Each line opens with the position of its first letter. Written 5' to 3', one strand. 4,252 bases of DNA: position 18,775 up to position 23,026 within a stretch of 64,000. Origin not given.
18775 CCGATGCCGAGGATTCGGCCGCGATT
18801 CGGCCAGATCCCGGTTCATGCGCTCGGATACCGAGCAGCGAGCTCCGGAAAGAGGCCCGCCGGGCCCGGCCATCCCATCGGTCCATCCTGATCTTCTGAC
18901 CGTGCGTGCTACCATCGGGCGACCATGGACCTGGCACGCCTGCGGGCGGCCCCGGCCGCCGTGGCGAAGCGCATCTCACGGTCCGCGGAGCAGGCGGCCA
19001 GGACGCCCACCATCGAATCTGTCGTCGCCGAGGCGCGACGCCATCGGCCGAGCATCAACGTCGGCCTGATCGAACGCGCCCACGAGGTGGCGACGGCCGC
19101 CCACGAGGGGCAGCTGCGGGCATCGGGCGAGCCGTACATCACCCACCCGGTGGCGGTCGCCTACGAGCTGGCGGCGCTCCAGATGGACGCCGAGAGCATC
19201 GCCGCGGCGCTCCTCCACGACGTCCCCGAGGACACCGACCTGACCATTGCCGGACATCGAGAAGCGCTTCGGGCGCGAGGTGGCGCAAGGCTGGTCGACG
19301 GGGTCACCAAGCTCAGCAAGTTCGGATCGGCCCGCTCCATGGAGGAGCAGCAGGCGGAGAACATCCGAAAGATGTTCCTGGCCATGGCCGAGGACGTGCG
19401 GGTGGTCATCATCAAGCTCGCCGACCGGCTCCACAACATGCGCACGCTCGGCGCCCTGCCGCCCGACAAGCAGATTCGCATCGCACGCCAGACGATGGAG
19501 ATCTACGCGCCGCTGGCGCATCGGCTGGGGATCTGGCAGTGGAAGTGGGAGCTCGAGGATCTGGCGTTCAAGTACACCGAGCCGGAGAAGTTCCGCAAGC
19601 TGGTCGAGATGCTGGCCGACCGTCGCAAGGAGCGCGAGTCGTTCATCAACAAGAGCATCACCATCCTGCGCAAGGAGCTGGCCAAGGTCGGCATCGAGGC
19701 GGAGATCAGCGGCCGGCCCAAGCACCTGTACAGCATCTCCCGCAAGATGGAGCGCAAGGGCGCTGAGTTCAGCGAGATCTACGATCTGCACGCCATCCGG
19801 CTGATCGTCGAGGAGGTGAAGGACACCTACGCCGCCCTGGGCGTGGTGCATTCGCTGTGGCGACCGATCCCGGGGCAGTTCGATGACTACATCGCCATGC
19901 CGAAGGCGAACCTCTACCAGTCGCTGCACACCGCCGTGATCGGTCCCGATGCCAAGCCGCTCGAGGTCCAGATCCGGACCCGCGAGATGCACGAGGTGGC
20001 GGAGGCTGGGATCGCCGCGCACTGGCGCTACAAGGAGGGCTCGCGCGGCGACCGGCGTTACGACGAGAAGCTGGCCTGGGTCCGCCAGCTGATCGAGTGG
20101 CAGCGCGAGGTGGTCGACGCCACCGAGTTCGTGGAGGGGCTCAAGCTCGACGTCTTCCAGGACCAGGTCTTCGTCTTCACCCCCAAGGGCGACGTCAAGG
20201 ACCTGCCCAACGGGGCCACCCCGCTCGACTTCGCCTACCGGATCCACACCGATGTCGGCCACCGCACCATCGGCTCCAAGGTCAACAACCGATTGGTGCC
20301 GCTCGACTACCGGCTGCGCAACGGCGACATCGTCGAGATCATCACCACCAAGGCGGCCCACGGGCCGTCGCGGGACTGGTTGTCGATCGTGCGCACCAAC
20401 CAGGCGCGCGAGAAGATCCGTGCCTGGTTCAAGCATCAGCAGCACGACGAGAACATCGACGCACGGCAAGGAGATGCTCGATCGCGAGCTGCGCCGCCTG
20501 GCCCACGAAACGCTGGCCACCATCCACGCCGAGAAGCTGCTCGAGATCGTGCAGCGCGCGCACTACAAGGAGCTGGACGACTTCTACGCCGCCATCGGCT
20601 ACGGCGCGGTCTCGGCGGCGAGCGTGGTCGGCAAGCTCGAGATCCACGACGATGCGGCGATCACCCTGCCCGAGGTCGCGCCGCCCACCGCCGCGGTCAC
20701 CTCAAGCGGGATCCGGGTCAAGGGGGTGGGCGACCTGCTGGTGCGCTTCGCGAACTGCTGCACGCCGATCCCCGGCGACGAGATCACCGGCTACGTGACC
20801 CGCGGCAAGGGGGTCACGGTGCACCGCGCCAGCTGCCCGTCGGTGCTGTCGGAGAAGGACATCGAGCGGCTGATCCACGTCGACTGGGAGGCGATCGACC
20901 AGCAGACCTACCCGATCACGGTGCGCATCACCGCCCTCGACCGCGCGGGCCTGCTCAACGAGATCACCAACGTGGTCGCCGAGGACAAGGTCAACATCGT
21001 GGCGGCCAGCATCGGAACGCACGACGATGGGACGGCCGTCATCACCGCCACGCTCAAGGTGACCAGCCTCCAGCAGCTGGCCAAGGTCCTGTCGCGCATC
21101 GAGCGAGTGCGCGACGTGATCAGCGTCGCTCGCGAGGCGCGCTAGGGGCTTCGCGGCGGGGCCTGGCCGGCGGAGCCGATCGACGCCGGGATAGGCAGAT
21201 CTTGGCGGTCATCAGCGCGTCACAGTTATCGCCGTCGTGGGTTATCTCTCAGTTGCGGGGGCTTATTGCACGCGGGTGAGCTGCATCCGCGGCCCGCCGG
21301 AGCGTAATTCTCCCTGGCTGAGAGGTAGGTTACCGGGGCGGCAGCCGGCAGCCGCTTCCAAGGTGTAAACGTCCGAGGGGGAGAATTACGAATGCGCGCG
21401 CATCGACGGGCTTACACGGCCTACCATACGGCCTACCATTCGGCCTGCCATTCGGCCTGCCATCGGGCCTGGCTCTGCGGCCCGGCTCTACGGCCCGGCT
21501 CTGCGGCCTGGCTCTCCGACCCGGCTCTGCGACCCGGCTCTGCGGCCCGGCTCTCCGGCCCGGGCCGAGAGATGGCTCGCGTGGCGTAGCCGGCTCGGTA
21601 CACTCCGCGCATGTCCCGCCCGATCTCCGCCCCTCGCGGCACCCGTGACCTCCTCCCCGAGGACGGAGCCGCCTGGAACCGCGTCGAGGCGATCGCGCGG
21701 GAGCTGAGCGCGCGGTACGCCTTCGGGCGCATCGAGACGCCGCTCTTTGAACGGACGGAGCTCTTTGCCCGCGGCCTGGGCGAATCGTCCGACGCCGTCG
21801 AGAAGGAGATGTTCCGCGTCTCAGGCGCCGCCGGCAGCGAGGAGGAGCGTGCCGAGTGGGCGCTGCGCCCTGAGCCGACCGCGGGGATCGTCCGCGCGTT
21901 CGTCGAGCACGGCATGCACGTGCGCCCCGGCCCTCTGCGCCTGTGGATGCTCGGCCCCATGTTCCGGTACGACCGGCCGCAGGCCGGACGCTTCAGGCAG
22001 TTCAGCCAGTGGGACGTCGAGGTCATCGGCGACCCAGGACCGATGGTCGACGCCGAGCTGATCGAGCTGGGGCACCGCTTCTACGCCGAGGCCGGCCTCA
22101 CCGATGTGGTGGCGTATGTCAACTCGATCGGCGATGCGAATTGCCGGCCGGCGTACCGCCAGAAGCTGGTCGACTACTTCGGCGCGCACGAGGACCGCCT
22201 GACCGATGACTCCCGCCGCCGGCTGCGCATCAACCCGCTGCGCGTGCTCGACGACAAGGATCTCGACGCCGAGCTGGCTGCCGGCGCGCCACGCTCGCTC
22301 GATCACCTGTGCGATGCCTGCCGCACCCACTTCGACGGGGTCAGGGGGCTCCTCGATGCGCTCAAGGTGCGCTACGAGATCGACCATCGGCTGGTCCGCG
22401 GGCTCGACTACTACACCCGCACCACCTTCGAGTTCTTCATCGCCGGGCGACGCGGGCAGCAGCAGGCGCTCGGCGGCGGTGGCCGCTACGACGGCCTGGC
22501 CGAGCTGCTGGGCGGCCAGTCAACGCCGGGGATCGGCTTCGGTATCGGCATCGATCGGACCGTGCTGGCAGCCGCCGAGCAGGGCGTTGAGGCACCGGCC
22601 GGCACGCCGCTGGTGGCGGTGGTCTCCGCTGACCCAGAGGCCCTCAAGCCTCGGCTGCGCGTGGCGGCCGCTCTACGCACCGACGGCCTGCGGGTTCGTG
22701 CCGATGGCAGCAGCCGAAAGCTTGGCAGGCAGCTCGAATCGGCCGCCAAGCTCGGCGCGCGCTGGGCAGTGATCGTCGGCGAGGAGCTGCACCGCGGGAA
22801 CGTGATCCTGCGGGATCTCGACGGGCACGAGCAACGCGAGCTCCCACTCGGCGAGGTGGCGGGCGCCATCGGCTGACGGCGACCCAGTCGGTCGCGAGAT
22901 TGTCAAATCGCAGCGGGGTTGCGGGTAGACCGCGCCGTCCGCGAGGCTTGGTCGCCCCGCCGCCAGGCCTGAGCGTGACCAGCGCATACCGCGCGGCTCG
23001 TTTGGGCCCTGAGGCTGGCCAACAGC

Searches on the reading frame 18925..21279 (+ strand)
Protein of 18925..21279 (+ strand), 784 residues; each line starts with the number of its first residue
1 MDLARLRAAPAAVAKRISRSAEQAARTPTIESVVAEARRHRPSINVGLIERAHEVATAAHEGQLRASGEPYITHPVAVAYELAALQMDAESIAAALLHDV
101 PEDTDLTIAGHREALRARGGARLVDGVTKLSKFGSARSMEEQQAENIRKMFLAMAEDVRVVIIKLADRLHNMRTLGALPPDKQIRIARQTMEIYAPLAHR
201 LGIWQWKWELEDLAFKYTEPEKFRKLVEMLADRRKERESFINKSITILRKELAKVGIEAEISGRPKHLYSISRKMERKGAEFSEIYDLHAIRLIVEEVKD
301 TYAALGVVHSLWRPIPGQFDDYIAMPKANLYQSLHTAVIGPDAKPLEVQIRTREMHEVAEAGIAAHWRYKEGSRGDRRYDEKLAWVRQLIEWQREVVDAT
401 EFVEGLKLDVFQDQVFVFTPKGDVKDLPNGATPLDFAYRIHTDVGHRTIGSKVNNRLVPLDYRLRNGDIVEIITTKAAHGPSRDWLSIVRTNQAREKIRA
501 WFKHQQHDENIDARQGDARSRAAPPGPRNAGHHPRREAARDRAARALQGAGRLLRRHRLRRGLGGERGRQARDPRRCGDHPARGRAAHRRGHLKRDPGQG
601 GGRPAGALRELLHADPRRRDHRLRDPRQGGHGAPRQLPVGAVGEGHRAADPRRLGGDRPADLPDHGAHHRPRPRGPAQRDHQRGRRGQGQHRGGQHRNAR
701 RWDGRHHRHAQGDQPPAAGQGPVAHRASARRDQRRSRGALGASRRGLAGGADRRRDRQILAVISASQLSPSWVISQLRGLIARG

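Call 41: search_protein_families(library=pfam, proteins=[window:18925-21279:+])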
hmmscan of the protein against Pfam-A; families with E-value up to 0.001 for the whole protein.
window:18925-21279:+ (784 aa): 4 families
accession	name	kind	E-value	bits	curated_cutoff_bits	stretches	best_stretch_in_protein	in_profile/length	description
PF13328.12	HD_4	-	2e-47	161.2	27.2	1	52-204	1-156/156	HD domain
PF04607.23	RelA_SpoT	-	1.5e-42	144.9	27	1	263-372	1-111/113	Region found in RelA / SpoT proteins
PF02824.27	TGS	-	1.8e-25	89.2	22.2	1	415-474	1-60/60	TGS domain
PF01966.28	HD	-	8e-09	36.2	22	1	71-172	1-116/116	HD domain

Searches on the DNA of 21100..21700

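Call 83: search_rna_families(source=window, start=21100, end=21700, threshold=evalue, max_evalue=10)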
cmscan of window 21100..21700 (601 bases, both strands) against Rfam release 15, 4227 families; matches with E-value up to 10: 6.
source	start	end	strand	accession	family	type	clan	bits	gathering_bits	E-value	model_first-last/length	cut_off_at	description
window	21273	21320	+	RF02915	DUF3800-VI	Cis-reg;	-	16.1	35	2.2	1-52/52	no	DUF3800-VI RNA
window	21310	21364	-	RF04289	mir-3596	Gene; miRNA;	CL00148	15.2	96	6.9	1-82/82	no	mir-3596 microRNA precursor family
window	21621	21692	-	RF01862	TB10Cs4H2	Gene; snRNA; snoRNA; HACA-box;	-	15.1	50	4.1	1-67/67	no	Trypanosomatid snoRNA TB10Cs4H2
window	21455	21481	-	RF02802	PyrR204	Gene; snRNA; snoRNA; HACA-box;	-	14.6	71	4.6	8-42/57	no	Pyrobaculum sRNA 204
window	21493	21512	-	RF01519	CC0196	Gene; sRNA;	-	13.3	35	2.6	35-54/58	no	Caulobacter sRNA CC0196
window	21541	21569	-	RF01519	CC0196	Gene; sRNA;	-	13.2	35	2.7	31-58/58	no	Caulobacter sRNA CC0196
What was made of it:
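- On Any Rfam RNA family: Around C there was only noise of 13-16 bits, far below gathering scores (call 83).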

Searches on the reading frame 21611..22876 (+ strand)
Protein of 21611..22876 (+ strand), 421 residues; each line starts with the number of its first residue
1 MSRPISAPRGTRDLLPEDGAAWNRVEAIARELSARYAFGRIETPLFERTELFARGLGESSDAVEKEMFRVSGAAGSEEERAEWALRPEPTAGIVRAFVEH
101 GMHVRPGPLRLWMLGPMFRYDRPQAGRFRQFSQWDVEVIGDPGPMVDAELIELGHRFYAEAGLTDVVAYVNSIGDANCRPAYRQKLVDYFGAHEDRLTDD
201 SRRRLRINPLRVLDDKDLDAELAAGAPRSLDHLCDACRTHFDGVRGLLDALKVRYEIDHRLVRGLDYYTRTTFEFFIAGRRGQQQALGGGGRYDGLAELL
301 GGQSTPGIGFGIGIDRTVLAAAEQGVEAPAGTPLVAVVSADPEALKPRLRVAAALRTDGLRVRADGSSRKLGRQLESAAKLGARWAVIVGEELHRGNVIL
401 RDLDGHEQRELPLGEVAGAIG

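Call 41: search_protein_families(library=pfam, proteins=[window:21611-22876:+])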
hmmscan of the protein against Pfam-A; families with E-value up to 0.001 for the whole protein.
window:21611-22876:+ (421 aa): 3 families
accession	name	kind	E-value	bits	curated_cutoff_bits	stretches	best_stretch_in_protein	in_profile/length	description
PF13393.11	tRNA-synt_His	-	4.7e-35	121.8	25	1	10-315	1-306/308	Histidyl-tRNA synthetase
PF00587.30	tRNA-synt_2b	-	1.5e-14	54.9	29.3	1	77-324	5-178/179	tRNA synthetase class II core domain (G, H, P, S and T)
PF03129.25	HGTP_anticodon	-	2.5e-12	47.2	21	1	335-420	2-91/94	Anticodon binding domain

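Call 43: find_homologous_proteins(query=window:21611-22876:+, max_evalue=1e-150)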
Query window:21611-22876:+ (421 aa): 1003 proteins with E <= 1e-150 among 8000 candidates; the best 120 are listed.
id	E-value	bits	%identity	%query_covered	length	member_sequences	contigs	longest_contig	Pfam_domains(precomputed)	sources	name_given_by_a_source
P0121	4.8e-278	940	100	100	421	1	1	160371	PF13393.12,PF03129.26,PF00587.31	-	-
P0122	1.2e-256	869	92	100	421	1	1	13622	PF13393.12,PF03129.26,PF00587.31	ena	-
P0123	6.3e-255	864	92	100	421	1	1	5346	PF13393.12,PF03129.26,PF00587.31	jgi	-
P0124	2.7e-254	862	92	100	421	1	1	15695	PF13393.12,PF03129.26,PF00587.31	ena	-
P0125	3.5e-251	851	90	100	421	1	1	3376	PF13393.12,PF03129.26,PF00587.31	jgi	jgi:histidyl-tRNA synthetase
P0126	4.6e-248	841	89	100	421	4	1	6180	PF13393.12,PF03129.26,PF00587.31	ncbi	-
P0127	5.6e-240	814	86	100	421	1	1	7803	PF13393.12,PF03129.26,PF00587.31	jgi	-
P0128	1.6e-239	813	89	100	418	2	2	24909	PF13393.12,PF03129.26,PF00587.31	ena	-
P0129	4.5e-235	798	84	100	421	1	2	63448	PF13393.12,PF03129.26,PF00587.31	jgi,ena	jgi:histidyl-tRNA synthetase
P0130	6.4e-235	798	85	100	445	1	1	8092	PF13393.12,PF03129.26,PF00587.31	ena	-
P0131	4.8e-231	785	84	100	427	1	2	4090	PF13393.12,PF03129.26,PF00587.31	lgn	-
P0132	1.9e-230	783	84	100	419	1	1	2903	PF13393.12,PF03129.26,PF00587.31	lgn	-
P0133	2.9e-230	782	82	100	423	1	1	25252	PF13393.12,PF03129.26,PF00587.31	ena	-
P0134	4.8e-230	782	83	100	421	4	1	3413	PF13393.12,PF03129.26,PF00587.31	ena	-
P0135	5.9e-230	781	84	100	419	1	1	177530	PF13393.12,PF03129.26,PF00587.31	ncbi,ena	-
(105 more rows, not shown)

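Call 44: find_encoding_contigs(protein=P0122, flank=10000, max_places=2)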
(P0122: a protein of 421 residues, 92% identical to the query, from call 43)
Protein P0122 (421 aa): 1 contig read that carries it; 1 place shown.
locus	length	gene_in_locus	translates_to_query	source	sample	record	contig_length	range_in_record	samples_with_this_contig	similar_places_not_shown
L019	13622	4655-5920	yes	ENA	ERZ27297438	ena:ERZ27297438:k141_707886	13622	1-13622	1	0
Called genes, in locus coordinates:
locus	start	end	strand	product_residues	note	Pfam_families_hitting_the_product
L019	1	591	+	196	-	?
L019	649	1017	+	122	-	PF19816:DUF6299 (weak)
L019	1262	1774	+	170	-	-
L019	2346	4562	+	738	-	PF13328:HD_4, PF01966:HD, PF04607:RelA_SpoT, PF02824:TGS, PF19296:RelA_AH, PF28438:RelA_RIS, PF01842:ACT, PF13291:ACT_4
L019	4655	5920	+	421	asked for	PF13393:tRNA-synt_His, PF00587:tRNA-synt_2b, PF03129:HGTP_anticodon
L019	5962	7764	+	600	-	PF01336:tRNA_anti-codon, PF00152:tRNA-synt_2, PF02938:GAD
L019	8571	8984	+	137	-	-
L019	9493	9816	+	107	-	-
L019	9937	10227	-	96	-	PF06339:Ectoine_synth, PF07883:Cupin_2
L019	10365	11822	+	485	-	PF03816:LytR_cpsA_psr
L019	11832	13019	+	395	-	PF00266:Aminotran_5, PF01212:Beta_elim_lyase (weak), PF01041:DegT_DnrJ_EryC1 (faint)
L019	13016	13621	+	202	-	?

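Call 45: find_encoding_contigs(protein=P0124, flank=10000, max_places=2)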
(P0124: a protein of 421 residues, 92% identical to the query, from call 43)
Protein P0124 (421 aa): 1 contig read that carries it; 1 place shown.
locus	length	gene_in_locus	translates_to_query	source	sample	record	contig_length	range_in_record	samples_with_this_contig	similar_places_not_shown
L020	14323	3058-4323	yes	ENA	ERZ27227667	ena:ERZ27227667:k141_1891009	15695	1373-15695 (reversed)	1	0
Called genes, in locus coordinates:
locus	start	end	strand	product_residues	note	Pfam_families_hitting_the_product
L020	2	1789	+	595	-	?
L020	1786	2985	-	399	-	-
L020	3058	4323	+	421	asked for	PF13393:tRNA-synt_His, PF00587:tRNA-synt_2b, PF13393:tRNA-synt_His, PF03129:HGTP_anticodon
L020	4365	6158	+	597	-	PF01336:tRNA_anti-codon, PF00152:tRNA-synt_2, PF02938:GAD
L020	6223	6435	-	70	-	-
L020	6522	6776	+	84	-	-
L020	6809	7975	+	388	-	PF11398:DUF2813 (faint), PF13476:AAA_23 (weak), PF13175:AAA_15 (weak), PF13304:AAA_21 (weak), PF20469:OLD-like_TOPRIM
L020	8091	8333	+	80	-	PF09851:SHOCT (weak)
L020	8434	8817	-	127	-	PF06339:Ectoine_synth, PF07883:Cupin_2 (weak)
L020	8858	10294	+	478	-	PF03816:LytR_cpsA_psr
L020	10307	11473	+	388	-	PF00266:Aminotran_5, PF01041:DegT_DnrJ_EryC1 (weak), PF01212:Beta_elim_lyase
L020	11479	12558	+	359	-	PF03054:tRNA_Me_trans, PF20259:tRNA_Me_trans_M, PF20258:tRNA_Me_trans_C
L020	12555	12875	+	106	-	-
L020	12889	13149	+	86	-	-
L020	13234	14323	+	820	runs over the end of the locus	?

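Call 46: find_encoding_contigs(protein=P0128, flank=10000, max_places=2)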
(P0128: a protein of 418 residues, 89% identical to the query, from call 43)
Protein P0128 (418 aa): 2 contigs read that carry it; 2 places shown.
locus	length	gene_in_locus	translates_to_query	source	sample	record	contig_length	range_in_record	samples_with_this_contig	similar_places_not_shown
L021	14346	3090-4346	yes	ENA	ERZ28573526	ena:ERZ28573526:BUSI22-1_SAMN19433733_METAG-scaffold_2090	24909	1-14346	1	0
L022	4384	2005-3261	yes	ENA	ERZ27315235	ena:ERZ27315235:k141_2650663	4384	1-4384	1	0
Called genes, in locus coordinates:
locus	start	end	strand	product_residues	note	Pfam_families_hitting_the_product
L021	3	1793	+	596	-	?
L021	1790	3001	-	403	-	-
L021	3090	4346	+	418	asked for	PF13393:tRNA-synt_His, PF00587:tRNA-synt_2b, PF03129:HGTP_anticodon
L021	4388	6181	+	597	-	PF01336:tRNA_anti-codon, PF00152:tRNA-synt_2, PF02938:GAD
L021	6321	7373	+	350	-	PF13415:Beta-prop_FBX42 (faint), PF24981:Beta-prop_ATRN-LZTR1 (faint), PF24996:NANM (faint), PF01344:Kelch_1 (faint), PF07646:Kelch_2 (faint), PF13964:Beta-prop_Calicin, PF25210:Kelch_FKB95 (weak), PF24681:Kelch_KLHDC2_KLHL20_DRC7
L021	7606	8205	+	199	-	-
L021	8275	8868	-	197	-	-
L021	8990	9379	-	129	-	PF06339:Ectoine_synth, PF07883:Cupin_2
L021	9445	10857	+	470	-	PF03816:LytR_cpsA_psr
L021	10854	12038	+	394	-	PF00266:Aminotran_5, PF01212:Beta_elim_lyase (weak)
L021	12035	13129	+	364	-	PF03054:tRNA_Me_trans, PF20259:tRNA_Me_trans_M, PF20258:tRNA_Me_trans_C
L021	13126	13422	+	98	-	-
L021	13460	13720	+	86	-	PF12732:YtxH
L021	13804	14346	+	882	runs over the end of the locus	PF01411:tRNA-synt_2c, PF07973:tRNA_SAD, PF02272:DHHA1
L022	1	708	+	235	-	?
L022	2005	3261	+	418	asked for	PF13393:tRNA-synt_His, PF00587:tRNA-synt_2b, PF03129:HGTP_anticodon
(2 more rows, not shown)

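Call 59: find_encoding_contigs(protein=P0126, flank=10000, max_places=4)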
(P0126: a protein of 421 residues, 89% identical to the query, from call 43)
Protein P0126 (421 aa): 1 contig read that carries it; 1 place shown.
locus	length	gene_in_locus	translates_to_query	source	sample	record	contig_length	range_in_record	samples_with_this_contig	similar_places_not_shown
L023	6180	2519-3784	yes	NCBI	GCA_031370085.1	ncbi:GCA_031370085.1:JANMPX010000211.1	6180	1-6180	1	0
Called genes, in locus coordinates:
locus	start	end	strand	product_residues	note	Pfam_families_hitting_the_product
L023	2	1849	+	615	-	?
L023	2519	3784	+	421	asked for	PF13393:tRNA-synt_His, PF00587:tRNA-synt_2b, PF13393:tRNA-synt_His, PF03129:HGTP_anticodon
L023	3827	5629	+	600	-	PF01336:tRNA_anti-codon, PF00152:tRNA-synt_2, PF02938:GAD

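Call 84: find_encoding_contigs(protein=P0123, flank=10000, max_places=3)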
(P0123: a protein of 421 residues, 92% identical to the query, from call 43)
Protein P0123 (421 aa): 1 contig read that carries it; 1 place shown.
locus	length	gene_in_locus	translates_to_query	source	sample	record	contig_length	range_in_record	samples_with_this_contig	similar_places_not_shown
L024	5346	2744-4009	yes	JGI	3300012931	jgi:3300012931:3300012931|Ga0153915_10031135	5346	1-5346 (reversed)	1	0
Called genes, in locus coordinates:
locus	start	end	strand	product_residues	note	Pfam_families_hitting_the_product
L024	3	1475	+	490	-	?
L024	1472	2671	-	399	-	-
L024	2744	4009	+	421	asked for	PF13393:tRNA-synt_His, PF00587:tRNA-synt_2b, PF13393:tRNA-synt_His, PF03129:HGTP_anticodon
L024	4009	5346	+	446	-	?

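Call 85: search_protein_families(library=ncbifam, proteins=[L020:1786-2985:-, L021:1790-3001:-], max_evalue=1)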
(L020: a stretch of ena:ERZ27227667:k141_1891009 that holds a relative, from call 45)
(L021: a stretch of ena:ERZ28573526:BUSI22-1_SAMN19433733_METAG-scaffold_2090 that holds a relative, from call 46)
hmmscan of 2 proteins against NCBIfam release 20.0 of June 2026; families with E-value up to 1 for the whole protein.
L020:1786-2985:- (399 aa): 0 families

L021:1790-3001:- (403 aa): 0 families

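Call 86: search_protein_families(library=pfam, proteins=[L020:1786-2985:-, L021:1790-3001:-], max_evalue=1)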
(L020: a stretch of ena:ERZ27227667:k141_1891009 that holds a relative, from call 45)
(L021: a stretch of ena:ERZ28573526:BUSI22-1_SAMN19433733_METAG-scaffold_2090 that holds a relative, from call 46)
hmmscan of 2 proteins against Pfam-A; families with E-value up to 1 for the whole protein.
L020:1786-2985:- (399 aa): 2 families
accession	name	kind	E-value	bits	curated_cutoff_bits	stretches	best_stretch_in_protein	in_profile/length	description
PF09594.16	GT87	-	0.00067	19.9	25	1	98-299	32-232/237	Glycosyltransferase family 87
PF03901.23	Glyco_transf_22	-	0.058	13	23.8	1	165-349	167-353/414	Alg9-like mannosyltransferase family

L021:1790-3001:- (403 aa): 0 families
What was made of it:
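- Tried and rejected: The 399-403-aa gene between relA and hisS in L020-L024 as a possible transposase: it shows only a sub-threshold match to a GT-C-type glycosyltransferase family (GT87) and nothing resembling a transposase (calls 85, 86).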
